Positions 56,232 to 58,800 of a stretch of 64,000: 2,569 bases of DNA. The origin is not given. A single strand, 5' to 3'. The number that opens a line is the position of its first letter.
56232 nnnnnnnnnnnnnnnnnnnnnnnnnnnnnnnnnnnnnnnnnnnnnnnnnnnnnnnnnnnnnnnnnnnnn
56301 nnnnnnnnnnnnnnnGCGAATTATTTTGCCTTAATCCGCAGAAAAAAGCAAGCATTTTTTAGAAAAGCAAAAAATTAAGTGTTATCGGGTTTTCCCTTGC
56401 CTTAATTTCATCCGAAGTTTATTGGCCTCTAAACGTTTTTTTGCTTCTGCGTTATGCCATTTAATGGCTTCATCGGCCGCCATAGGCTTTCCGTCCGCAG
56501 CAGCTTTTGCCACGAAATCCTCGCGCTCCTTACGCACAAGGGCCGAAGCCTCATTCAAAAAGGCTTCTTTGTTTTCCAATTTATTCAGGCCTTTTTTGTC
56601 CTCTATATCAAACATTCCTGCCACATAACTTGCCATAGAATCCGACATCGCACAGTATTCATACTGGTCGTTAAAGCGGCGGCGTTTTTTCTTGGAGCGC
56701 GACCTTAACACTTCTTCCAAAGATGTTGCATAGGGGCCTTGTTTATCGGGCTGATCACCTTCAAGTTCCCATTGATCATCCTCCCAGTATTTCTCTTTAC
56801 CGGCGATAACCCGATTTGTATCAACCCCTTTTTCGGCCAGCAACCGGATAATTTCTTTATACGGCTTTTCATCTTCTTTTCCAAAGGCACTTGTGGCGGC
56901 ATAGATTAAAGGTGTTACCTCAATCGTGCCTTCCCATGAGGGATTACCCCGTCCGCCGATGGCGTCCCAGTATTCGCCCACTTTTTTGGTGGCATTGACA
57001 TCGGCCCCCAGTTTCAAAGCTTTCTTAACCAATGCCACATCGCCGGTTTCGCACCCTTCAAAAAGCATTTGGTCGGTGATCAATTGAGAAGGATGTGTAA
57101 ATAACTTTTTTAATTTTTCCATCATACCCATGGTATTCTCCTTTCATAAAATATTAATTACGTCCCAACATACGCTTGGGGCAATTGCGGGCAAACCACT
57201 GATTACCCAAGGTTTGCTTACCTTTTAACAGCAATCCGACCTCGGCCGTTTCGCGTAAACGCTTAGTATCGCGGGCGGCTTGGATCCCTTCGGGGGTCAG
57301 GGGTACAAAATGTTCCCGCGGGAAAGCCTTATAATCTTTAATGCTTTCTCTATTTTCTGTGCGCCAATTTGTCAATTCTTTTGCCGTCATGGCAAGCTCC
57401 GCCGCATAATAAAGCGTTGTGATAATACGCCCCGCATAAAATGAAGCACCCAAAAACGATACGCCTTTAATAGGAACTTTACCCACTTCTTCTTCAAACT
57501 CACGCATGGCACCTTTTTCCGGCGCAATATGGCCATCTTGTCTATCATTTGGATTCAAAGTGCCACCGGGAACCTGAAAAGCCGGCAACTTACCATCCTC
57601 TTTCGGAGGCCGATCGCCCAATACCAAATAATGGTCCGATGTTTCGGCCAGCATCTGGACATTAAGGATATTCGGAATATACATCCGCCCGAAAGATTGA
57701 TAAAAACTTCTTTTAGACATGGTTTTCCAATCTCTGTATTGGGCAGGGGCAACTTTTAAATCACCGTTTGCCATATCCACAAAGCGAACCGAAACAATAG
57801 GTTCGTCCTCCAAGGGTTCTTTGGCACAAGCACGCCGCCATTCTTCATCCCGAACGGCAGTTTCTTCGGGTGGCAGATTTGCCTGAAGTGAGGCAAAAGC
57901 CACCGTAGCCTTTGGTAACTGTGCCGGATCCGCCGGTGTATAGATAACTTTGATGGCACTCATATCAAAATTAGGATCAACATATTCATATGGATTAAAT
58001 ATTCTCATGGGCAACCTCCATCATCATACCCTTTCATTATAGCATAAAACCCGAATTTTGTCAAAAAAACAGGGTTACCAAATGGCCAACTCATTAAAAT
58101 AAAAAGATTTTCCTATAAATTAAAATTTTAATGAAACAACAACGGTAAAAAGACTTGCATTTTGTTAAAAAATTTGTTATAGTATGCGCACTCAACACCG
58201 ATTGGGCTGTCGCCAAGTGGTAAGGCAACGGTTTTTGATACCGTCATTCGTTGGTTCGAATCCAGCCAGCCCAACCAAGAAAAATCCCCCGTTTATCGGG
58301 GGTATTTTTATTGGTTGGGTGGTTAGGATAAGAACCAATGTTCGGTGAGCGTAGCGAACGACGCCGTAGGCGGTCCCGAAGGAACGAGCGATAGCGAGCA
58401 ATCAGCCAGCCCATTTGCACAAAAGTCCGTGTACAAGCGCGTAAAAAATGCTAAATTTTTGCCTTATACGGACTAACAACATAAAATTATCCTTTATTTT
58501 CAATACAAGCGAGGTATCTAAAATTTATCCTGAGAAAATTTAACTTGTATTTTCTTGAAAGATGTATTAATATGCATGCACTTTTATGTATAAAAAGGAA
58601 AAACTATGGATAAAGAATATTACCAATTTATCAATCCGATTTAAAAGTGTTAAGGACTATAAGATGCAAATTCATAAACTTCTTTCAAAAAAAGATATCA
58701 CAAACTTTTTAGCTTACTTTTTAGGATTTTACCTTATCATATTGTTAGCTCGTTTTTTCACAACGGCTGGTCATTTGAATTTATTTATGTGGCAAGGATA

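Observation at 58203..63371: tRNA-Gln islet carrying an EptA-like transferase and an APH-family kinase, ending in a degenerate copy of the tRNA 3' end; second EptA paralog beyond it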

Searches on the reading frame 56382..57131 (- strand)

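Call 4: search_protein_families(library=pfam, proteins=[window:56382-57131:-])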
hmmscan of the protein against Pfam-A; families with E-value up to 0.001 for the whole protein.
window:56382-57131:- (249 aa): 1 family
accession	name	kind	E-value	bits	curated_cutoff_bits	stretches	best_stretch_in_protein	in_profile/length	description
PF23745.1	ANK_LRRK2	-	0.00046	20.5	27.5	1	8-50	22-62/130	LRRK2 ANK repeat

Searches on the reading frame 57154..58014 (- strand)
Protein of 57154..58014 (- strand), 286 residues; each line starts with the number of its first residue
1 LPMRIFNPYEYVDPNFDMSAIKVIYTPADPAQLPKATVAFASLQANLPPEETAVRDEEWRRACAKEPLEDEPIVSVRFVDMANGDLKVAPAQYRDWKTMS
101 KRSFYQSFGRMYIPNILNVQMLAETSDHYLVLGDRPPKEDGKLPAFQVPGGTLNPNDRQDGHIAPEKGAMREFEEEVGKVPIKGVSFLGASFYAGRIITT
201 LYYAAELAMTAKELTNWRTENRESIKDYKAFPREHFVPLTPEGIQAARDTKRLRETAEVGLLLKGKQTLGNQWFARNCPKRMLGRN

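Call 4: search_protein_families(library=pfam, proteins=[window:57154-58014:-])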
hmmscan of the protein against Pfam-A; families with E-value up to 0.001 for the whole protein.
window:57154-58014:- (286 aa): 1 family
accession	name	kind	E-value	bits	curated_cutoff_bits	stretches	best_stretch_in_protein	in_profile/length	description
PF00293.34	NUDIX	-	1.8e-07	31.6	21.1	1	128-238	16-119/134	NUDIX domain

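Call 11: search_protein_families(library=ncbifam, proteins=[window:57154-58014:-], max_evalue=0.01)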
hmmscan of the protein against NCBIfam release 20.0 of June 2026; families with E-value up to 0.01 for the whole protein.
window:57154-58014:- (286 aa): 0 families

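Call 13: find_encoding_contigs(protein=window:57154-58005:-, flank=10000, max_places=10)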
Protein window:57154-58005:- (283 aa): no gene with exactly this product is on record in the collection.

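Call 17: find_related_loci(query=window:57154-58014:-, collection=genome_contigs, flank=10000)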
Query window:57154-58014:- (286 aa) in genome_contigs; peptide patterns used: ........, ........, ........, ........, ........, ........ (x = any residue, [..] = any of these).
144 stretches matched a pattern; 3 encode a relative of the query (tblastn E <= 1e-3); 3 distinct loci.
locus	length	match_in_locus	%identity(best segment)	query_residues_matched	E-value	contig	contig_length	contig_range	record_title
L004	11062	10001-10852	78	3-286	1e-159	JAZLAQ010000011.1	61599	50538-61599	MAG: Alphaproteobacteria bacterium isolate T1900045075_TC20190069.MAGScoT_cleanbin_000004 SGB_4630_k141_2280525, whole g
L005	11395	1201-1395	37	146-214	4e-7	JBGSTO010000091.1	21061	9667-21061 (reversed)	MAG: Anaerolineales bacterium isolate JTS-AC409 k141_1813414, whole genome shotgun sequence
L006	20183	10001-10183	42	111-181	2e-6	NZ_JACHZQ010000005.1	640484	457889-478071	Rhizobium sp. BK313 Ga0365271_05, whole genome shotgun sequence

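Call 85: find_encoding_contigs(protein=window:57154-58008:-, flank=10000, max_places=10)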
Protein window:57154-58008:- (284 aa): 3 contigs read that carry it; 2 places shown.
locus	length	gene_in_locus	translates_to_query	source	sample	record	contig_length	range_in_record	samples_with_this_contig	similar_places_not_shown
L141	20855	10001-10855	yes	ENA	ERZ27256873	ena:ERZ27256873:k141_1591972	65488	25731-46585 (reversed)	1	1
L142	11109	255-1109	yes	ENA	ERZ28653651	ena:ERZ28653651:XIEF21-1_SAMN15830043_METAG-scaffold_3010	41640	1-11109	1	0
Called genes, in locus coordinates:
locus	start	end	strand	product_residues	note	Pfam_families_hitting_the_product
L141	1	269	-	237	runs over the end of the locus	PF01479:S4, PF00849:PseudoU_synth_2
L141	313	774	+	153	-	PF00383:dCMP_cyt_deam_1, PF14437:MafB19-deam, PF14439:Bd3614-deam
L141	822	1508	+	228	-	-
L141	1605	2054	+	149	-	PF09917:DUF2147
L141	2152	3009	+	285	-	-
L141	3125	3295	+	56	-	PF04070:DUF378 (weak)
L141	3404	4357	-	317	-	-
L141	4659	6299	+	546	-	PF08019:EptA_B_N, PF00884:Sulfatase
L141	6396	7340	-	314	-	PF01636:APH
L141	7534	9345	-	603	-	PF00884:Sulfatase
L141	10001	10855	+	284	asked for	PF00293:NUDIX (weak)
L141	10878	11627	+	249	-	-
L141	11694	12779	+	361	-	PF00528:BPD_transp_1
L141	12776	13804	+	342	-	PF12911:OppC_N, PF00528:BPD_transp_1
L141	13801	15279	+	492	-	PF01078:Mg_chelatase (faint), PF02463:SMC_N, PF03193:RsgA_GTPase (faint), PF13476:AAA_23 (faint), PF00005:ABC_tran, PF00485:PRK (faint), PF02463:SMC_N, PF00005:ABC_tran, +12 more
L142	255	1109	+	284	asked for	PF00293:NUDIX (weak)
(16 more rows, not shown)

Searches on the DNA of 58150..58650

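Call 32: search_rna_families(source=window, start=58150, end=58650, threshold=evalue, max_evalue=1)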
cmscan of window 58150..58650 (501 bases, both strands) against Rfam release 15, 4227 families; matches with E-value up to 1: 5.
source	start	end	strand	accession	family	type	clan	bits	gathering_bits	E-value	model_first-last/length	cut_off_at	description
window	58203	58274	+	RF00005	tRNA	Gene; tRNA;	CL00001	63.4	29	1.6e-13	1-71/71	no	tRNA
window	58256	58333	+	RF03498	mir-3145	Gene; miRNA;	-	21.8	98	0.095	1-84/84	no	mir-3145 microRNA precursor family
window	58307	58421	+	RF00391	RtT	Cis-reg;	-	21.5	45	0.091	1-130/130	no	RtT RNA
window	58259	58330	+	RF03353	MIR5291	Gene; miRNA;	-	19.7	54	0.93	1-65/65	no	MIR5291 microRNA precursor family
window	58284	58345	-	RF02236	asX2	Gene; sRNA;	-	17.4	70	0.64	1-87/87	no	Xanthomonas sRNA asX2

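Call 34: search_rna_families(source=window, start=58290, end=58440, threshold=evalue, max_evalue=5, show_alignments=2)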
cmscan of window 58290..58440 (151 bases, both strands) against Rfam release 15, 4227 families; matches with E-value up to 5: 1.
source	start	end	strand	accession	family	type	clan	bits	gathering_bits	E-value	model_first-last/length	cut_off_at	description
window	58307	58421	+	RF00391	RtT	Cis-reg;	-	21.5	45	0.028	1-130/130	no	RtT RNA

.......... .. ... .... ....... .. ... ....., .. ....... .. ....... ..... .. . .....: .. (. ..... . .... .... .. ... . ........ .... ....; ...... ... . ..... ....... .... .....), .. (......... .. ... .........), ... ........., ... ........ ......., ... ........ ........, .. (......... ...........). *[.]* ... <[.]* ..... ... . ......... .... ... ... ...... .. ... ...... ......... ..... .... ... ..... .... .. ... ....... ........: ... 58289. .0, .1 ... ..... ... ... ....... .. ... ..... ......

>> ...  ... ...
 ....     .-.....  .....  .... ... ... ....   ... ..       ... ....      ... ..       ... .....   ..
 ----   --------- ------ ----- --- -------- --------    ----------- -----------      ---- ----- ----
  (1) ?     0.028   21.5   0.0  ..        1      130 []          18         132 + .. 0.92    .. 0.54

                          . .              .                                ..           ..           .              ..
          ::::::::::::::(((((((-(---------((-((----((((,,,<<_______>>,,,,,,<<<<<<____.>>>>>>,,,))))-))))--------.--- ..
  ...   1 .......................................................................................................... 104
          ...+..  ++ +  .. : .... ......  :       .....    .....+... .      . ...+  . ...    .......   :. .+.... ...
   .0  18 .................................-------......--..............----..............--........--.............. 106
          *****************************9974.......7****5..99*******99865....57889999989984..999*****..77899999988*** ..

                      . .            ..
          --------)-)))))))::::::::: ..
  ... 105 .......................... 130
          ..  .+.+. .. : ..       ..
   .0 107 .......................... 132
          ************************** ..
